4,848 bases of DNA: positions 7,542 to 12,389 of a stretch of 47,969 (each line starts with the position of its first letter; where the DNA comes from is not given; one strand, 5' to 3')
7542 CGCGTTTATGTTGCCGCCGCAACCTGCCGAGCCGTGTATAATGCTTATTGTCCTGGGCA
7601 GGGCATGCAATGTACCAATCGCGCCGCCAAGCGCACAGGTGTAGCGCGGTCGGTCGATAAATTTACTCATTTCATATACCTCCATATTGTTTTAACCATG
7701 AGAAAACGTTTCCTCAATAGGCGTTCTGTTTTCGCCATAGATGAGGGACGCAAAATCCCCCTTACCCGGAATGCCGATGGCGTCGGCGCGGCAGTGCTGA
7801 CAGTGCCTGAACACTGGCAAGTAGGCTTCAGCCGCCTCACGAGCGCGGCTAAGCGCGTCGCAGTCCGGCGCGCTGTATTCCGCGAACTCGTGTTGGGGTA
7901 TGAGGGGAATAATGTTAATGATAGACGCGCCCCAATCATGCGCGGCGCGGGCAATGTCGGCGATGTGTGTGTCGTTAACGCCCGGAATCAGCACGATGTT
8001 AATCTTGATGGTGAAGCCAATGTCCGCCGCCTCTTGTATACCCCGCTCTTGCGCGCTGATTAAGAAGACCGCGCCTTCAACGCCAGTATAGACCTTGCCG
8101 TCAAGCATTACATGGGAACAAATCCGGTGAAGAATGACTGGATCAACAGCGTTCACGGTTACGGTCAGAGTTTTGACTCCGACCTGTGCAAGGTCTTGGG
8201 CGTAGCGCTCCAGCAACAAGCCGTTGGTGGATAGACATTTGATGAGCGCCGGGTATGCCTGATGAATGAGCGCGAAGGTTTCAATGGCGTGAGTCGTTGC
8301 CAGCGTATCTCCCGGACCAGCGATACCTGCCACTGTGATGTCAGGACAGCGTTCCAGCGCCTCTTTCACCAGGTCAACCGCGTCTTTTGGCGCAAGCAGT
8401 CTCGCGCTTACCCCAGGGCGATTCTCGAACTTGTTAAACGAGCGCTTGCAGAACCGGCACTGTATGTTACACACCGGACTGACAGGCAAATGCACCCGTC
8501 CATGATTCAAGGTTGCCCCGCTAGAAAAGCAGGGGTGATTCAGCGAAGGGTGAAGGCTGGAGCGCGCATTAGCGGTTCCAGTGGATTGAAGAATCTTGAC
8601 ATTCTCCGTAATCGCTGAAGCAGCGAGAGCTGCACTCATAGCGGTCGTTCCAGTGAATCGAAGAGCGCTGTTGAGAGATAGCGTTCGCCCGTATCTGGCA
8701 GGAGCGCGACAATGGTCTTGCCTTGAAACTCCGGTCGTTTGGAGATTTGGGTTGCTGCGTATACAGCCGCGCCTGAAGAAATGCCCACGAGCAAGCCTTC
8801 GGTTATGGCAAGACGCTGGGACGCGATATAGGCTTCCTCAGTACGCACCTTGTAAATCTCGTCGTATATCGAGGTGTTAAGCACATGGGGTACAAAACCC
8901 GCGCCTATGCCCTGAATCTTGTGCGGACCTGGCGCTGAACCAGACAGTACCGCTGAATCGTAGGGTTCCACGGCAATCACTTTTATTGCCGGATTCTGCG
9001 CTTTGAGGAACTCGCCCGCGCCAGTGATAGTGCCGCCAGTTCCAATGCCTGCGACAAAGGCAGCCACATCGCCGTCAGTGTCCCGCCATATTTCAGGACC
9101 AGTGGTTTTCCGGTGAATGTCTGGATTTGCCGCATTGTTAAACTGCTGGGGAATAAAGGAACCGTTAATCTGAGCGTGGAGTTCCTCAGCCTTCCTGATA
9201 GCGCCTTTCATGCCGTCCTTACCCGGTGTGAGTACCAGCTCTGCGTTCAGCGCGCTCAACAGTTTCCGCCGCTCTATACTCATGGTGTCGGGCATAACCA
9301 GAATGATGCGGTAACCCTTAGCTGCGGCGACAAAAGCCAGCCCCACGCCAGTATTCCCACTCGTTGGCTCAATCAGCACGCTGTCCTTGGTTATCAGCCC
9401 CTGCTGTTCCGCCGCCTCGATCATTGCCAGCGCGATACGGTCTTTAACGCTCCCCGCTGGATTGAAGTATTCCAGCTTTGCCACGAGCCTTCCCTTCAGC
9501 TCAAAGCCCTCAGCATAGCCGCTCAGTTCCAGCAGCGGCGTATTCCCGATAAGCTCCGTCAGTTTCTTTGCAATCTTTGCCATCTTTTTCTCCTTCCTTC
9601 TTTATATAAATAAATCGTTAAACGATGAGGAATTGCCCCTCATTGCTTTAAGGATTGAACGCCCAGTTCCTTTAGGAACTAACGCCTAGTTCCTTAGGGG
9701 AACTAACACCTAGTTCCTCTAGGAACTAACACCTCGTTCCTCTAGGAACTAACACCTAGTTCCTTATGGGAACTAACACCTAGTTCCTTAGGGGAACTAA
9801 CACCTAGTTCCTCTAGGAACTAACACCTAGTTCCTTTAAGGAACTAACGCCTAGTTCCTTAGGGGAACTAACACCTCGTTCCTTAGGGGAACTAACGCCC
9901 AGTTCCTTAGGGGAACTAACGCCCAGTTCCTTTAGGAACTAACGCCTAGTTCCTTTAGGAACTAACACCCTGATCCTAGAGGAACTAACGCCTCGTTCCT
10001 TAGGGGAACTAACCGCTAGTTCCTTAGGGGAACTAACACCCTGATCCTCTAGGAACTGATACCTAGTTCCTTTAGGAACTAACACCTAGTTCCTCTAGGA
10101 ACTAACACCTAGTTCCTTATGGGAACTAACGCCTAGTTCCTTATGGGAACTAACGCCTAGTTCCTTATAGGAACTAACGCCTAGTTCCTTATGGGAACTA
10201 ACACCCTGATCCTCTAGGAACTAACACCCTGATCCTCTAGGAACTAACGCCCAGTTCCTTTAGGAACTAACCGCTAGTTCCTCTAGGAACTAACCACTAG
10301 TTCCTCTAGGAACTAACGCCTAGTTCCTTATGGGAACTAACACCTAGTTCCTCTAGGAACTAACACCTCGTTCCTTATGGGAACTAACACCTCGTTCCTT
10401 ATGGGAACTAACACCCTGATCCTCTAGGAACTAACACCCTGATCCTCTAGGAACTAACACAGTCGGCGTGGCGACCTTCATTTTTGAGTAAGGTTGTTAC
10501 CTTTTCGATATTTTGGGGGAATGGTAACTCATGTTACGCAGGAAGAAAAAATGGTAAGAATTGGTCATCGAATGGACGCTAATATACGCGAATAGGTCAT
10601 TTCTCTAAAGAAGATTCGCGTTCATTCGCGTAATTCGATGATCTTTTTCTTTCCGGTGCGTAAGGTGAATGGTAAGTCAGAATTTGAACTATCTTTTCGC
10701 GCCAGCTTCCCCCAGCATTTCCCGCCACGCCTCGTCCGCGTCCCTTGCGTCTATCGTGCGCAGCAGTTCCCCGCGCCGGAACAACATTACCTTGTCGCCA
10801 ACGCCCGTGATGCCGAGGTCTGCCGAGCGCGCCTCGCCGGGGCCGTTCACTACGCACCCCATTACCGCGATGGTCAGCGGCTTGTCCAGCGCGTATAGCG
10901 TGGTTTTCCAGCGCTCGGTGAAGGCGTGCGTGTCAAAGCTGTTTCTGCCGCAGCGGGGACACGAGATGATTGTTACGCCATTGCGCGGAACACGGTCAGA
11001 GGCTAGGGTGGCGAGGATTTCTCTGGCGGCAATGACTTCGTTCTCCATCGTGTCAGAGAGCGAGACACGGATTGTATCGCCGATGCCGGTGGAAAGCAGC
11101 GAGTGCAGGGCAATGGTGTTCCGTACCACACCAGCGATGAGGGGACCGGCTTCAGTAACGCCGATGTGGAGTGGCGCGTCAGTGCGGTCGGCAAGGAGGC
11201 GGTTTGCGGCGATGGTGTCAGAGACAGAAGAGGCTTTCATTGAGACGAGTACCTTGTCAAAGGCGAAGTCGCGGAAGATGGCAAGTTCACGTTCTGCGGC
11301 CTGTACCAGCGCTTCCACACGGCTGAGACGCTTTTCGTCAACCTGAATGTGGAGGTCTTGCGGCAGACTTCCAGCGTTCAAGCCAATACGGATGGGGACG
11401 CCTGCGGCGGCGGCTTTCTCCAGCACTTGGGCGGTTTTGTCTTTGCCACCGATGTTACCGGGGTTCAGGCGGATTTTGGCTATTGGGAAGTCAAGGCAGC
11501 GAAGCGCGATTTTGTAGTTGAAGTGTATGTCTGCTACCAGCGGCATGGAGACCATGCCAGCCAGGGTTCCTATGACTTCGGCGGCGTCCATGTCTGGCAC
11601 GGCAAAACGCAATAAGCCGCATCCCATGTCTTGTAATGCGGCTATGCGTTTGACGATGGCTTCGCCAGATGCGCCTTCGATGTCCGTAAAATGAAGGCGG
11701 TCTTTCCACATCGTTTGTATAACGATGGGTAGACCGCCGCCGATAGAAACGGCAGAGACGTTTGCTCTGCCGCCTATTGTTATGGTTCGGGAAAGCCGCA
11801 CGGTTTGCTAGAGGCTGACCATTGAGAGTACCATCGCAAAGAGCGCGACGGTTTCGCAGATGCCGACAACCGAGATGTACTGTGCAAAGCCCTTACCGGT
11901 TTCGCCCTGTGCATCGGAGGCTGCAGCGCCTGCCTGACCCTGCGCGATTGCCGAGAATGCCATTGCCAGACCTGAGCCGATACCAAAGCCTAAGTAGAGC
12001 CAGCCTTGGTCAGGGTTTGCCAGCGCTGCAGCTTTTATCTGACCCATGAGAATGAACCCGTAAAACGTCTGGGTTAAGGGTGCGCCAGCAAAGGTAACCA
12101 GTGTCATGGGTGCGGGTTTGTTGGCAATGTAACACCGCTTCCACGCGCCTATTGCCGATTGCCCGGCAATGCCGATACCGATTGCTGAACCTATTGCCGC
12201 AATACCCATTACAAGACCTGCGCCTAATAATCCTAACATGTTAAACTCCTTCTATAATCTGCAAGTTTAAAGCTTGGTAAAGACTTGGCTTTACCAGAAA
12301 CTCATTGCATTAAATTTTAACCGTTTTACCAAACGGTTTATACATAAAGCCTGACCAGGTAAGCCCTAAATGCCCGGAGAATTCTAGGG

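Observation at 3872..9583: Nitrogenase-like reductase operon led by cysteine synthase (cysK-nifB-K-D-H)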

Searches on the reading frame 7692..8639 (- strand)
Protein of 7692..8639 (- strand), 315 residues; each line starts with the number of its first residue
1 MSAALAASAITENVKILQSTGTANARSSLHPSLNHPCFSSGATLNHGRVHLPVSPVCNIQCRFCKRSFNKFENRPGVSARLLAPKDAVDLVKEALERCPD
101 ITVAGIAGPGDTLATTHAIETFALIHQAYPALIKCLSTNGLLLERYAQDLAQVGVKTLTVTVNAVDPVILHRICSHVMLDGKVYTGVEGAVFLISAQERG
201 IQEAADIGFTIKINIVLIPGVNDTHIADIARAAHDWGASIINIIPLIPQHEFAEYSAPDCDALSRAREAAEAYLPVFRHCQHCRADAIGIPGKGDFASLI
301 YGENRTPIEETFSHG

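Call 4: search_protein_families(library=pfam, proteins=[window:7692-8639:-])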
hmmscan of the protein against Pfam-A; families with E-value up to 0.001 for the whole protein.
window:7692-8639:- (315 aa): 1 family
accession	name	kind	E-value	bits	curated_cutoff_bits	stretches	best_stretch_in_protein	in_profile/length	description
PF04055.27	Radical_SAM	-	1.6e-16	61.4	29.5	1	52-231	2-164/166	Radical SAM superfamily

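Call 5: search_protein_families(library=ncbifam, proteins=[window:7692-8639:-])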
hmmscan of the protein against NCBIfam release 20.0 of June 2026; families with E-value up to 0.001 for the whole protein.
window:7692-8639:- (315 aa): 7 families
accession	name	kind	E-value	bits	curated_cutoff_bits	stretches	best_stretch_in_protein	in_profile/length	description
TIGR01290.1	nifB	equivalog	1e-76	258.4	343.65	1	34-293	11-278/441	nitrogenase cofactor biosynthesis protein NifB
TIGR02666.1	moaA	equivalog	1e-17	64.2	284.05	1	50-241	13-190/336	GTP 3',8-cyclase MoaA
TIGR02668.1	moaA_archaeal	equivalog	1.8e-16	60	325.25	1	50-253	13-193/303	GTP 3',8-cyclase MoaA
NF001199.0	PRK00164.2-1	equivalog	2.7e-13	49.8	231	1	51-254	16-195/308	GTP 3',8-cyclase MoaA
TIGR04317.1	W_rSAM_matur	equivalog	2.2e-07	30.3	380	1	49-251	6-189/349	tungsten cofactor oxidoreductase radical SAM maturase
TIGR04311.1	rSAM_Geo_metal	subfamily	1.4e-06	27.6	400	1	50-242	6-183/423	radical SAM/SPASM family putative metalloenzyme maturase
TIGR04038.1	tatD_link_rSAM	subfamily_domain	0.00018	21.4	129.7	1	49-231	10-180/192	TatD family nuclease-associated radical SAM protein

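Call 88: search_solved_structures(query=window:7692-8639:-, max_evalue=1e-10, show_alignments=1)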
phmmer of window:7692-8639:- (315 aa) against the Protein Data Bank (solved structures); distinct sequences matched with E-value up to 1e-10: 4.
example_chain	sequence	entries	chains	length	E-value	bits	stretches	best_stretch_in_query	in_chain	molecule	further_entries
7bi7_A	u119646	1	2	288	5.8e-80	272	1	30-295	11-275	FeMo cofactor biosynthesis protein NifB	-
7jmb_A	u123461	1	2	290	5.9e-80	272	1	30-295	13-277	Nitrogenase iron-molybdenum cofactor biosynthesis protein NifB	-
7jma_A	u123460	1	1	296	5.9e-80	272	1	30-295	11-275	Nitrogenase iron-molybdenum cofactor biosynthesis protein NifB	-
6y1x_A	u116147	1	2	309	3.9e-71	243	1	33-292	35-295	Radical SAM domain protein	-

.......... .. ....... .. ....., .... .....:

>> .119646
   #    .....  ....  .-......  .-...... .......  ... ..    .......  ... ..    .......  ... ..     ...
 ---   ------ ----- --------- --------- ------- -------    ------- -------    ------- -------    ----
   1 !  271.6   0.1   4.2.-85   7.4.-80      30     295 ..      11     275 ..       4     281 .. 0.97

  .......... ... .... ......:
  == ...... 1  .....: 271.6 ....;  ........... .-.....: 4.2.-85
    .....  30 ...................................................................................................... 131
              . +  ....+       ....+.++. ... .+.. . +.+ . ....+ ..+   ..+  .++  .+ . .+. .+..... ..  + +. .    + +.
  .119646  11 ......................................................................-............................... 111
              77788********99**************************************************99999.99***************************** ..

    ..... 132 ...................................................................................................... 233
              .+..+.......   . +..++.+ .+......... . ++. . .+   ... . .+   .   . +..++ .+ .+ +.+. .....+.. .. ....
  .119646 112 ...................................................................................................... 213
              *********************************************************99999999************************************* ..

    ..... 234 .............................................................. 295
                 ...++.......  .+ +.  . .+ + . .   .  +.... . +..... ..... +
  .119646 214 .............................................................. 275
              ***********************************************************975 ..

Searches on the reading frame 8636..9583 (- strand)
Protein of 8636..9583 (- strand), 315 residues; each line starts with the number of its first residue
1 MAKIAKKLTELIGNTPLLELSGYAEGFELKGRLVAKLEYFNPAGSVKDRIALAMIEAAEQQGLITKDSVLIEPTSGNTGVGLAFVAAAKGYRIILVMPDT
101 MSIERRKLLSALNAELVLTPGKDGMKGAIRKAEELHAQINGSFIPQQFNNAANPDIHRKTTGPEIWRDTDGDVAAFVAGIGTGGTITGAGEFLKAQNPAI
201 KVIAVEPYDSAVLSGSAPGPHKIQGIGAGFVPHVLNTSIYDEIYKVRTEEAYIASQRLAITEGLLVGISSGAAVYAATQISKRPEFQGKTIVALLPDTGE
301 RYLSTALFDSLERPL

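Call 4: search_protein_families(library=pfam, proteins=[window:8636-9583:-])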
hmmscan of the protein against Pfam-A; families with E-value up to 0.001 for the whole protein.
window:8636-9583:- (315 aa): 1 family
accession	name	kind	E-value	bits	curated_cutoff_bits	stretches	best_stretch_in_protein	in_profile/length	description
PF00291.31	PALP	-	4e-75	253.3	35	1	9-297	2-295/295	Pyridoxal-phosphate dependent enzyme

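Call 5: search_protein_families(library=ncbifam, proteins=[window:8636-9583:-])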
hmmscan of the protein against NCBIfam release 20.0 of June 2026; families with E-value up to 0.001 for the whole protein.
window:8636-9583:- (315 aa): 34 families (the best 25 are shown)
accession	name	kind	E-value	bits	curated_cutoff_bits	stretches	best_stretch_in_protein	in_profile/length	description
TIGR01139.1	cysK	equivalog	2.4e-134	447.3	350.95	1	9-308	2-298/298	cysteine synthase A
TIGR01136.1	cysKM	subfamily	1.3e-130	435.2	344.15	1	9-308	2-299/299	cysteine synthase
NF007989.0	PRK10717.1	equivalog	3.7e-99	332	387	1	2-310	2-320/334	cysteine synthase A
TIGR01137.1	cysta_beta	equivalog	6.9e-97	325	510.25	1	5-309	2-312/457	cystathionine beta-synthase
NF008735.0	PRK11761.1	equivalog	1e-88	297.4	413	1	6-309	4-295/296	cysteine synthase CysM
TIGR01138.1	cysM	equivalog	3.3e-88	296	394.2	1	8-308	2-290/290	cysteine synthase B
NF053679.1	CysteaSynCapA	equivalog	2.7e-70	236.8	600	1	3-306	5-318/329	cysteate synthase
TIGR03945.1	PLP_SbnA_fam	equivalog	1.5e-69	234.4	349.95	1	9-305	2-297/304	2,3-diaminopropionate biosynthesis protein SbnA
NF052478.1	CystDsulMYC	equivalog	1.2e-19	70.9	600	1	35-306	41-324/354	L-cysteine desulfhydrase Cds1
NF005292.0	PRK06815.1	equivalog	2.8e-16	59.5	371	1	6-294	13-302/320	threonine/serine dehydratase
TIGR01124.1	ilvA_2Cterm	equivalog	1.9e-15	56.5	411.3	1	28-217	29-211/499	threonine ammonia-lyase, biosynthetic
NF006094.0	PRK08246.1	subfamily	7.7e-15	55.1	331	1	3-216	12-209/310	serine/threonine dehydratase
NF006674.0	PRK09224.1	subfamily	1.1e-14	54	577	1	29-216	38-218/508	threonine ammonia-lyase IlvA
NF004996.0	PRK06381.1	equivalog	4e-14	52.3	266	1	11-122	12-118/319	threonine synthase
TIGR01127.1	ilvA_1Cterm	equivalog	5.8e-14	51.9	378.75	1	32-211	16-187/380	threonine ammonia-lyase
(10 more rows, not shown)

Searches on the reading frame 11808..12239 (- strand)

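Call 16: search_protein_families(library=ncbifam, proteins=[window:11808-12239:-], max_evalue=0.00001)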
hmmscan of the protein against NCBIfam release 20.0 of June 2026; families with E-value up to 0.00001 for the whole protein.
window:11808-12239:- (143 aa): 7 families
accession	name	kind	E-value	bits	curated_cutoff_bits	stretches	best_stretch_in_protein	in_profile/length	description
NF005174.0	PRK06649.1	equivalog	4.7e-54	182.3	127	1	2-142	3-141/143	V-type ATP synthase subunit K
NF007200.0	PRK09621.1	equivalog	2.3e-18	66.5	108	1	3-141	5-139/141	ATP synthase subunit C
NF004913.0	PRK06271.1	equivalog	1.5e-14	53.8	211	1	1-141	6-139/220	V-type ATP synthase subunit K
NF006219.0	PRK08344.1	equivalog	4.6e-11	42.8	108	1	5-142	9-156/161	V-type ATP synthase subunit K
NF005124.0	PRK06558.1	equivalog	2.1e-09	37.4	127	1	2-141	16-153/159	V-type ATP synthase subunit K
NF004888.0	PRK06251.1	equivalog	8.2e-07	29.1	101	0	62-141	13-96/102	V-type ATP synthase subunit K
NF011483.0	PRK14893.1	equivalog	4.5e-06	26.8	188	0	3-140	11-151/162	V-type ATP synthase subunit K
